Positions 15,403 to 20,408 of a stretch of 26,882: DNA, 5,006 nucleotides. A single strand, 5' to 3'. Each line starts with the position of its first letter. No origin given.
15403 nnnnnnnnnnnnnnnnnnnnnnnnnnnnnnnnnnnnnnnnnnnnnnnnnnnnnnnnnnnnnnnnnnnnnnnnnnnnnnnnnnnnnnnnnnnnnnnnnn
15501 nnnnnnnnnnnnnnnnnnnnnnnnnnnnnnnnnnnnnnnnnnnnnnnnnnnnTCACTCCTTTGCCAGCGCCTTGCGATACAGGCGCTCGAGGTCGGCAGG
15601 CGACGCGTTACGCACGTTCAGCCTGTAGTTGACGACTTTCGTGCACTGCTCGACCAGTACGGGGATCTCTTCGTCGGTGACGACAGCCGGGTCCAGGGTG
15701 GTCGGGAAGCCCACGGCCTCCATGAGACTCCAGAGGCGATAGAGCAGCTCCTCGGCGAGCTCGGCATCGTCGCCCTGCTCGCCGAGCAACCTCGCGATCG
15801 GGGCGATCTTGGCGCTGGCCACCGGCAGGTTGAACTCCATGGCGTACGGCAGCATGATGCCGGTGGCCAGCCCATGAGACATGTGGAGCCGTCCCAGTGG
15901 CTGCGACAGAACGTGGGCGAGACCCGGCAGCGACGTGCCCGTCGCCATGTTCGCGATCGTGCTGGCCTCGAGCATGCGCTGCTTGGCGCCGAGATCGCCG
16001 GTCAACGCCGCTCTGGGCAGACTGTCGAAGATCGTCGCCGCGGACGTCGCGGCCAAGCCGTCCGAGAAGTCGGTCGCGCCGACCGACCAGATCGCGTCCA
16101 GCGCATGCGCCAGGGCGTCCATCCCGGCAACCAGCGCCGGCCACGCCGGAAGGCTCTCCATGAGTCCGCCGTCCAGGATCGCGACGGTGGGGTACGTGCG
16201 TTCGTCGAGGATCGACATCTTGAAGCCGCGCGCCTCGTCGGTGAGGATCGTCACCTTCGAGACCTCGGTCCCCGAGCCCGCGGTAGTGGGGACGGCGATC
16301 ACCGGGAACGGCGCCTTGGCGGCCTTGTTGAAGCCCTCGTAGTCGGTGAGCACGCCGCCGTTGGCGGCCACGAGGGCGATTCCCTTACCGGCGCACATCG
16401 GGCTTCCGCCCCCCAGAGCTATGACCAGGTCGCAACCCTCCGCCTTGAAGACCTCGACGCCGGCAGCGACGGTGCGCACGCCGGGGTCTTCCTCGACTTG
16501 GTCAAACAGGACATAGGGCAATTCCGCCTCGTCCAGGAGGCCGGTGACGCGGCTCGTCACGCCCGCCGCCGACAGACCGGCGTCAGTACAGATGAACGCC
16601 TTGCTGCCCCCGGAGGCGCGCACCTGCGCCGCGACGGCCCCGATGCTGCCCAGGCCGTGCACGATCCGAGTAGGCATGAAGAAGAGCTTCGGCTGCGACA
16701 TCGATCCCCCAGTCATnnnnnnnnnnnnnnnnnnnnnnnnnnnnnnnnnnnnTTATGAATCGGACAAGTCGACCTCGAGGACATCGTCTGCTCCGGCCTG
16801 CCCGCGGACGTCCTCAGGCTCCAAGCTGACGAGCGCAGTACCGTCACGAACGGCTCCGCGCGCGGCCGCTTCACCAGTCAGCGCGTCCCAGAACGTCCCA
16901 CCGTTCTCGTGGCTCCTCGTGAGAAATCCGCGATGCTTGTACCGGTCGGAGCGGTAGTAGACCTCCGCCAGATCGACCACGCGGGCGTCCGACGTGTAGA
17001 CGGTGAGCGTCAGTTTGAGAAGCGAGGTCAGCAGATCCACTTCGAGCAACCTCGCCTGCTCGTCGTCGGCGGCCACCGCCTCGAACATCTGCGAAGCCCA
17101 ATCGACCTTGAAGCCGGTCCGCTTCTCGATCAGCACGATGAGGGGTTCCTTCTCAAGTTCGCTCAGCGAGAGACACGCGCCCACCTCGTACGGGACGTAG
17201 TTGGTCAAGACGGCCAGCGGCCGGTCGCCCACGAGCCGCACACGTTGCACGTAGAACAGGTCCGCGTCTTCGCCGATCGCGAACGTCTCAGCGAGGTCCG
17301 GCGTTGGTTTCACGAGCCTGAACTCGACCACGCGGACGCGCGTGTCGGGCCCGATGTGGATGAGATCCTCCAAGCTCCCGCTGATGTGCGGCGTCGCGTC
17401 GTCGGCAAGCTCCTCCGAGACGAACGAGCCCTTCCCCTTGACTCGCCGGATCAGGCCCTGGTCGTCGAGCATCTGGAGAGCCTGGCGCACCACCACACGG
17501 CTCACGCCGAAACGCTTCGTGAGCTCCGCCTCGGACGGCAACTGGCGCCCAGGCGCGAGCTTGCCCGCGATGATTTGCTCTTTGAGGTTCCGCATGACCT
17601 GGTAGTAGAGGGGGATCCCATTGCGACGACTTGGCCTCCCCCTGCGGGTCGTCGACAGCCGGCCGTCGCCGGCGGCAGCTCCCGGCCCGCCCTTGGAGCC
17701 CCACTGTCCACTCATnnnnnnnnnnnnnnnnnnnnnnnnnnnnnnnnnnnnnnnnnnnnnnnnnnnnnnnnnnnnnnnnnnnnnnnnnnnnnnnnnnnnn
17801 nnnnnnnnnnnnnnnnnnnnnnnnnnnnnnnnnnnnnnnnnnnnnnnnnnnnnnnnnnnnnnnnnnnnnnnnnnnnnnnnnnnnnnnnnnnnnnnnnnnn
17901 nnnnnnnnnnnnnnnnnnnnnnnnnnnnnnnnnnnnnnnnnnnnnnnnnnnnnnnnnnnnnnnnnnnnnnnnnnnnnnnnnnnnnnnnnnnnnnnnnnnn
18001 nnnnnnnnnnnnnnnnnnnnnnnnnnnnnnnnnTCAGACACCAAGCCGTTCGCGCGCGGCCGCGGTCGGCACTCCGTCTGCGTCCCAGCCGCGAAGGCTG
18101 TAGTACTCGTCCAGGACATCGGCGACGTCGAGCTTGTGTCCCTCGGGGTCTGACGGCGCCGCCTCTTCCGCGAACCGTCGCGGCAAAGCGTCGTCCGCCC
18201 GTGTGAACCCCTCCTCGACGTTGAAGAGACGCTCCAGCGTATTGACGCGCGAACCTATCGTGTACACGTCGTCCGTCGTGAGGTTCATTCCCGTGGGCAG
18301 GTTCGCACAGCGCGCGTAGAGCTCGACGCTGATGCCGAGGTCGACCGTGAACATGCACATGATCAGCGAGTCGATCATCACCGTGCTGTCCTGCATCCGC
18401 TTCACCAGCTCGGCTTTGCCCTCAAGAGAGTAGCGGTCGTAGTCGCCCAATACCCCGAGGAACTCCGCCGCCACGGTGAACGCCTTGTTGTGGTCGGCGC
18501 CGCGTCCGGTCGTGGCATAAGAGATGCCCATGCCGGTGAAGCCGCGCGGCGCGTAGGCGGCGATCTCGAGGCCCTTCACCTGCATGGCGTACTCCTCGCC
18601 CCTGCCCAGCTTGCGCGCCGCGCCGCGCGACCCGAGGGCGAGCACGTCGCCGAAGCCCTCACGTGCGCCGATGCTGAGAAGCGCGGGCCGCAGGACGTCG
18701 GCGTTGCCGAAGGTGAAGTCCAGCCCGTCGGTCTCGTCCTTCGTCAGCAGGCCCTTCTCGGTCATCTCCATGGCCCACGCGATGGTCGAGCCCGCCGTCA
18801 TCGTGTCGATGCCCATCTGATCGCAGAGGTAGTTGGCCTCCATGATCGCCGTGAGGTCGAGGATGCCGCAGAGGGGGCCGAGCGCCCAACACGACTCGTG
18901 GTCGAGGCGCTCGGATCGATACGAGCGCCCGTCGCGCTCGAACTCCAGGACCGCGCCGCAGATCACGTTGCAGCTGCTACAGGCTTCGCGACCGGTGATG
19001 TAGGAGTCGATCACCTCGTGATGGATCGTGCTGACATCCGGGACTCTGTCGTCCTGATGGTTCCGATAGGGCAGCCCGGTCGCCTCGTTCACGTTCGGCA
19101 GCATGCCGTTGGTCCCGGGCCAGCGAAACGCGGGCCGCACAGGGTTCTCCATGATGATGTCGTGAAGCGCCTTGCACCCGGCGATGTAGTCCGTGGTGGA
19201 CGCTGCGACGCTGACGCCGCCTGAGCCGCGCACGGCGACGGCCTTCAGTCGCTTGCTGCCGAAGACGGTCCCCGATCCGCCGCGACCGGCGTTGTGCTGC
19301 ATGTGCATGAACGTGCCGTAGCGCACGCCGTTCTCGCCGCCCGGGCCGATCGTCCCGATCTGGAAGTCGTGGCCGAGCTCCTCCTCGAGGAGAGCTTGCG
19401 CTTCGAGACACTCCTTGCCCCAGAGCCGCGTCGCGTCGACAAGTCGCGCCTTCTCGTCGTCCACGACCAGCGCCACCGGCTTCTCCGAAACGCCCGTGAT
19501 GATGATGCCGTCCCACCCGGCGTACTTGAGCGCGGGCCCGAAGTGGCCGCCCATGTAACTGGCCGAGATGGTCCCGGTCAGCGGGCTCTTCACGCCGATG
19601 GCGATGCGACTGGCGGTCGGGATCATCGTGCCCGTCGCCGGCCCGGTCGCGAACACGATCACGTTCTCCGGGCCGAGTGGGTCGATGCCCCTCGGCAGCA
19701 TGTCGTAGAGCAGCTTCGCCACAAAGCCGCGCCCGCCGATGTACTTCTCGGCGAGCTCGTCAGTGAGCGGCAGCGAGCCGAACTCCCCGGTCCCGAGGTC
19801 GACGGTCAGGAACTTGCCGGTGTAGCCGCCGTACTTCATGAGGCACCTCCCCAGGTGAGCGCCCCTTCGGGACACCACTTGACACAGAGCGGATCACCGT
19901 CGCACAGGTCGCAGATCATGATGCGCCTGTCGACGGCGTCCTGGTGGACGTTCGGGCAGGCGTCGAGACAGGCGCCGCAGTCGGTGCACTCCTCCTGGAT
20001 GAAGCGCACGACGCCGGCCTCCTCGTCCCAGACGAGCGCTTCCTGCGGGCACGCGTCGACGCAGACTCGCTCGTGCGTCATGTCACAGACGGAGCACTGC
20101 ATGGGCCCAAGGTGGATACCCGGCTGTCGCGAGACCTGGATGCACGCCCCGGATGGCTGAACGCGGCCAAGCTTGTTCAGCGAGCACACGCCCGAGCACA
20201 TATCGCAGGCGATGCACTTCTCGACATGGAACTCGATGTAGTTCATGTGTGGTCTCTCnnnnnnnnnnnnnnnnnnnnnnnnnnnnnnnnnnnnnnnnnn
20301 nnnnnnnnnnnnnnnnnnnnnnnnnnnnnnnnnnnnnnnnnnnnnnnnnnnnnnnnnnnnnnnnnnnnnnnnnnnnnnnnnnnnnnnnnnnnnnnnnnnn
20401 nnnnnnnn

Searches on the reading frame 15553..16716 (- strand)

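Call 8: search_protein_families(library=pfam, proteins=[window:15553-16716:-], max_evalue=0.00001)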
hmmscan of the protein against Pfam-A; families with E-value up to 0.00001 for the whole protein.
window:15553-16716:- (387 aa): 3 families
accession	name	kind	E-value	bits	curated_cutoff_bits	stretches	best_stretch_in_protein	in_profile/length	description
PF00465.25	Fe-ADH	-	4.7e-46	156.9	31.3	1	15-182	1-167/168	Iron-containing alcohol dehydrogenase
PF25137.1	ADH_Fe_C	-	1.4e-32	113.4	27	1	197-384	4-194/194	Fe-containing alcohol dehydrogenase family, C-terminal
PF13685.12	Fe-ADH_2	-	5.1e-09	36.7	28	1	23-111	5-91/149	Iron-containing alcohol dehydrogenase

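Call 39: search_protein_families(library=ncbifam, proteins=[window:15553-16716:-], max_evalue=1e-10)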
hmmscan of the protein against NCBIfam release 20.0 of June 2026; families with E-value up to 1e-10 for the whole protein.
window:15553-16716:- (387 aa): 13 families
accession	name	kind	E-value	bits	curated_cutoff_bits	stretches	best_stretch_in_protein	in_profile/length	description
NF041833.1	Fe_ADH_ErcA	equivalog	1.7e-72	244.7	550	1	15-384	8-382/382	alcohol dehydrogenase-like regulatory protein ErcA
NF007911.0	PRK10624.1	equivalog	6.2e-71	239.4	537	1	19-383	12-381/382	lactaldehyde reductase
TIGR02638.1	lactal_redase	equivalog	7.8e-71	238.9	523.15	1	17-380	9-379/379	lactaldehyde reductase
NF053866.1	CholDhdGbsBBac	equivalog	7.7e-67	225.6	550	1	5-384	5-391/392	choline dehydrogenase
NF007363.0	PRK09860.1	equivalog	2.3e-64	217.9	581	1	11-383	5-382/383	L-threonine dehydrogenase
NF010378.0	PRK13805.1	equivalog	6.1e-57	193.1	951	1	10-354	457-830/872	bifunctional acetaldehyde-CoA/alcohol dehydrogenase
NF050025.1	SulfAcetaldRedSarD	equivalog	2.3e-56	191.3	700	1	16-374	9-372/385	sulfoacetaldehyde reductase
NF058672.1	4HyButDHCUPNE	equivalog_domain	6.7e-55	186.8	500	1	16-383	8-377/378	4-hydroxybutyrate dehydrogenase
NF011998.0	PRK15454.1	equivalog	1.1e-53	182.4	556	1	9-381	21-392/395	ethanolamine utilization ethanol dehydrogenase EutG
TIGR03405.1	Phn_Fe-ADH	equivalog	3.3e-50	170.9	423.7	1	12-326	1-318/355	iron-containing alcohol dehydrogenase PsrA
TIGR04266.1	NDMA_methanol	equivalog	1.7e-32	112.7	625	1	14-313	15-320/420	NDMA-dependent methanol dehydrogenase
NF011717.0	PRK15138.1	equivalog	5.9e-13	48.6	645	1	13-359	7-361/387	alcohol dehydrogenase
NF041822.1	daptide_DH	equivalog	6.4e-13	48.3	300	1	42-204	5-170/363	daptide-type RiPP biosynthesis dehydogenase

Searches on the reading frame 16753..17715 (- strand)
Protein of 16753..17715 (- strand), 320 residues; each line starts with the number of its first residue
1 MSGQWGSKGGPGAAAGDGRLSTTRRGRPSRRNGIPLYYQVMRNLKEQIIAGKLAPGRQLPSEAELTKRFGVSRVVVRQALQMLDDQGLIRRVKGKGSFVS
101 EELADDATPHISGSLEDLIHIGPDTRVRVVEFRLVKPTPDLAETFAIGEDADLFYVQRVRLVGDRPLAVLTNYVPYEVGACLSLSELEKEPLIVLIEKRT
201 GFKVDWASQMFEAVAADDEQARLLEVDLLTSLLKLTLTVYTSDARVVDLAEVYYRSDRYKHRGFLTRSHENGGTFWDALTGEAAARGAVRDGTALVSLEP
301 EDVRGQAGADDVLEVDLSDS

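Call 8: search_protein_families(library=pfam, proteins=[window:16753-17715:-], max_evalue=0.00001)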
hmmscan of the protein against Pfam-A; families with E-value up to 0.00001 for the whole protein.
window:16753-17715:- (320 aa): 2 families
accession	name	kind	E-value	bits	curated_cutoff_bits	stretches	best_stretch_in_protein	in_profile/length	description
PF07702.18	UTRA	-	1.3e-28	100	23.8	1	124-260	5-141/141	UTRA domain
PF00392.27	GntR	-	1.7e-20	72.8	27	1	36-99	1-64/64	Bacterial regulatory proteins, gntR family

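Call 39: search_protein_families(library=ncbifam, proteins=[window:16753-17715:-], max_evalue=1e-10)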
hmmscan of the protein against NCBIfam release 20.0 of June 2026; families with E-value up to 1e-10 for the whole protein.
window:16753-17715:- (320 aa): 17 families
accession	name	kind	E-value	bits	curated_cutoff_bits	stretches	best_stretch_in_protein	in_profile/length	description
NF052441.1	TransRegRv0792c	equivalog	2.2e-33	115.6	400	1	31-270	12-251/260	Rv0792c family HTH-type transcriptional regulator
NF007292.0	PRK09764.1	equivalog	1.7e-31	109.2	281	1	35-261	5-230/240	GntR family transcriptional regulator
TIGR02018.2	his_ut_repres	equivalog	2.6e-30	105.5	220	1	37-261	1-222/226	histidine utilization transcriptional repressor HutC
NF041547.1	GntR_LSA1692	equivalog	2.9e-30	105.6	275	1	36-267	2-232/233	GntR family transcriptional regulator, LSA1692 subfamily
NF008491.0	PRK11402.1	subfamily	1.6e-27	96.6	269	1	34-258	10-233/243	GntR family transcriptional regulator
TIGR02404.1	trehalos_R_Bsub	equivalog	8.5e-26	91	211.95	1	37-264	2-230/233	trehalose operon repressor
TIGR03337.1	phnR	equivalog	7e-24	84.8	296.75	1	37-257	3-222/231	phosphonate utilization transcriptional regulator PhnR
TIGR02325.1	C_P_lyase_phnF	equivalog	7.2e-23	81.3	156.8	1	30-257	3-230/238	phosphonate metabolism transcriptional regulator PhnF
NF011575.0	PRK14999.1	equivalog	1.8e-17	63.5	424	1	28-264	5-238/241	histidine utilization repressor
NF052282.1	PLP_TF_PdxR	equivalog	5.7e-16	58.6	320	1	35-110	1-76/448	MocR-like pyridoxine biosynthesis transcription factor PdxR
NF007001.0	PRK09464.1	equivalog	1e-15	58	330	1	40-133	15-104/254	pyruvate dehydrogenase complex transcriptional repressor PdhR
NF003011.0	PRK03837.1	subfamily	3.5e-13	49.7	260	1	36-125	14-103/241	transcriptional regulator NanR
NF047563.1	modulin_PmtR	equivalog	5.3e-13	49.1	200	1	34-102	11-79/125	PSM export ABC transporter transcriptional regulator PmtR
NF007741.0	PRK10421.1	equivalog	1.2e-12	47.7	311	1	39-135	11-107/262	transcriptional regulator LldR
NF052290.2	MocR_like_YczR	exception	1.2e-12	47.3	487.4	1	30-103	14-87/458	MocR-like transcription factor YczR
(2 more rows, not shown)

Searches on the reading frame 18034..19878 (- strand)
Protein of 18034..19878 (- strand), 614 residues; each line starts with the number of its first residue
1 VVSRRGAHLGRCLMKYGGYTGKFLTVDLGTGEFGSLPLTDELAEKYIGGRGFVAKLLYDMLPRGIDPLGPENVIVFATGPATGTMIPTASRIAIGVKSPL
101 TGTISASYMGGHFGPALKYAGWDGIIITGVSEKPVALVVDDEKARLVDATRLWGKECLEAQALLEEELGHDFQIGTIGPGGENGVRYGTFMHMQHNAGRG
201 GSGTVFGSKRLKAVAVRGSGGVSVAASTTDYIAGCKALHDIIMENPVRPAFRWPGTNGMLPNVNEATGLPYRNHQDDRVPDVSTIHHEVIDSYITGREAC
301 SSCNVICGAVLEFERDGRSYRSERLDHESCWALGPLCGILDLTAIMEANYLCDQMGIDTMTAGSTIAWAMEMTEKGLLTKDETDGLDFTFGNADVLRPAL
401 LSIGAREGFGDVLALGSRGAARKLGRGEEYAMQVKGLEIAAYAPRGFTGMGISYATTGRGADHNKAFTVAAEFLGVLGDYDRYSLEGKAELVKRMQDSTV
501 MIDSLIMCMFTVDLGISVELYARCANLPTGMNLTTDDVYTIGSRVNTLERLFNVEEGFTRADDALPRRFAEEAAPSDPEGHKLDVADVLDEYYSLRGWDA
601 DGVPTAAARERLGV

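Call 8: search_protein_families(library=pfam, proteins=[window:18034-19878:-], max_evalue=0.00001)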
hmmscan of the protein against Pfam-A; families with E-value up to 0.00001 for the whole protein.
window:18034-19878:- (614 aa): 2 families
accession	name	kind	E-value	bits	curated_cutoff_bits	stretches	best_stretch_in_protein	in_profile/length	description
PF01314.23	AFOR_C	-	8.6e-121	404.1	27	1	235-613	3-384/385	Aldehyde ferredoxin oxidoreductase, domains 2 & 3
PF02730.20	AFOR_N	-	2.8e-72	243.1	29.8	1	21-218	1-198/199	Aldehyde ferredoxin oxidoreductase, N-terminal domain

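Call 39: search_protein_families(library=ncbifam, proteins=[window:18034-19878:-], max_evalue=1e-10)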
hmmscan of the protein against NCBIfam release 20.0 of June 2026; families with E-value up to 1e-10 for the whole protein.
window:18034-19878:- (614 aa): 2 families
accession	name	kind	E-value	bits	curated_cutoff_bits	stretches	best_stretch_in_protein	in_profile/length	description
NF007354.0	PRK09849.1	equivalog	8.9e-62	209.7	868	1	15-231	4-219/703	aldehyde ferredoxin oxidoreductase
NF040818.1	GAPOR_Arch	equivalog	1.8e-18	66.2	1300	1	64-383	44-409/654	glyceraldehyde-3-phosphate:ferredoxin oxidoreductase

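Call 68: search_solved_structures(query=window:18034-19839:-, max_evalue=1e-20)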
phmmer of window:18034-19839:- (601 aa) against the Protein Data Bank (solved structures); distinct sequences matched with E-value up to 1e-20: 9.
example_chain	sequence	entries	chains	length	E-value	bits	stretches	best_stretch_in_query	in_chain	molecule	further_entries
1aor_A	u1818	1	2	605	6.2e-125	421.4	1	4-600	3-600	ALDEHYDE FERREDOXIN OXIDOREDUCTASE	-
8c0z_A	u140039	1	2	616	1.7e-120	406.7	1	5-600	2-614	Aldehyde:ferredoxin oxidoreductase,tungsten-containing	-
9mqx_D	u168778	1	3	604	6.9e-118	398.1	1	5-600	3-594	Aldehyde:ferredoxin oxidoreductase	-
9g7j_A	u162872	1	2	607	1.6e-109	370.5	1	5-600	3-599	Aldehyde ferredoxin oxidoreductase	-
9q1t_A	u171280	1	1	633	5.3e-100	339.1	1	3-599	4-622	Tungsten-dependent aldehyde oxidoreductase WOR83 from Haloferax volcanii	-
1b25_A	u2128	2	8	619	2.5e-88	300.5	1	5-595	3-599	PROTEIN (FORMALDEHYDE FERREDOXIN OXIDOREDUCTASE) | FORMALDEHYDE FERREDOXIN OXIDOREDUCTASE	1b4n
4z3w_A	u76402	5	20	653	8.6e-60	206.3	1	6-418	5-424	Benzoyl-CoA reductase, putative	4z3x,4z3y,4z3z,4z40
6x6u_A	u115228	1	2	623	2.3e-55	191.6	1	5-601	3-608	Formaldehyde:ferredoxin oxidoreductase wor5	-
6x1o_A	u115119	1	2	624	2.3e-55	191.6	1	5-601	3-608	Formaldehyde:ferredoxin oxidoreductase wor5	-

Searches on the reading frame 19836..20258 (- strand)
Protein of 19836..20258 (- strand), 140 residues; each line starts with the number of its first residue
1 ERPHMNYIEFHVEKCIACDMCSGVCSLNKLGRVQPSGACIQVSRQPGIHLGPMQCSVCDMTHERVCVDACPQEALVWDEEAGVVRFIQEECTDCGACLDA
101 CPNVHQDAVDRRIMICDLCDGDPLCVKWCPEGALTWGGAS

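Call 8: search_protein_families(library=pfam, proteins=[window:19836-20258:-], max_evalue=0.00001)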
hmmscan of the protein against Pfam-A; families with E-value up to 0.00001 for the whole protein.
window:19836-20258:- (140 aa): 6 families
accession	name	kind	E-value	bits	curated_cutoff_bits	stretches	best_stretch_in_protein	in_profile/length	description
PF12838.12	Fer4_7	-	1.2e-10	42.1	27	1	55-102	2-49/52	4Fe-4S dicluster domain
PF13187.11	Fer4_9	-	8.9e-09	35.7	27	1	55-103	2-49/52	4Fe-4S dicluster domain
PF13237.11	Fer4_10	-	2.6e-08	34.1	25.5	1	54-102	8-53/53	4Fe-4S dicluster domain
PF14697.11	Fer4_21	-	6.9e-07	29.7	35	0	65-103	13-53/59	4Fe-4S dicluster domain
PF00037.32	Fer4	-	3.6e-06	27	21.1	0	85-103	2-20/24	4Fe-4S binding domain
PF25160.1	LdpA_Fe-S-bd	-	4.4e-06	26.8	27.6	0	62-104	5-41/49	LdpA Fe-S cluster-binding domain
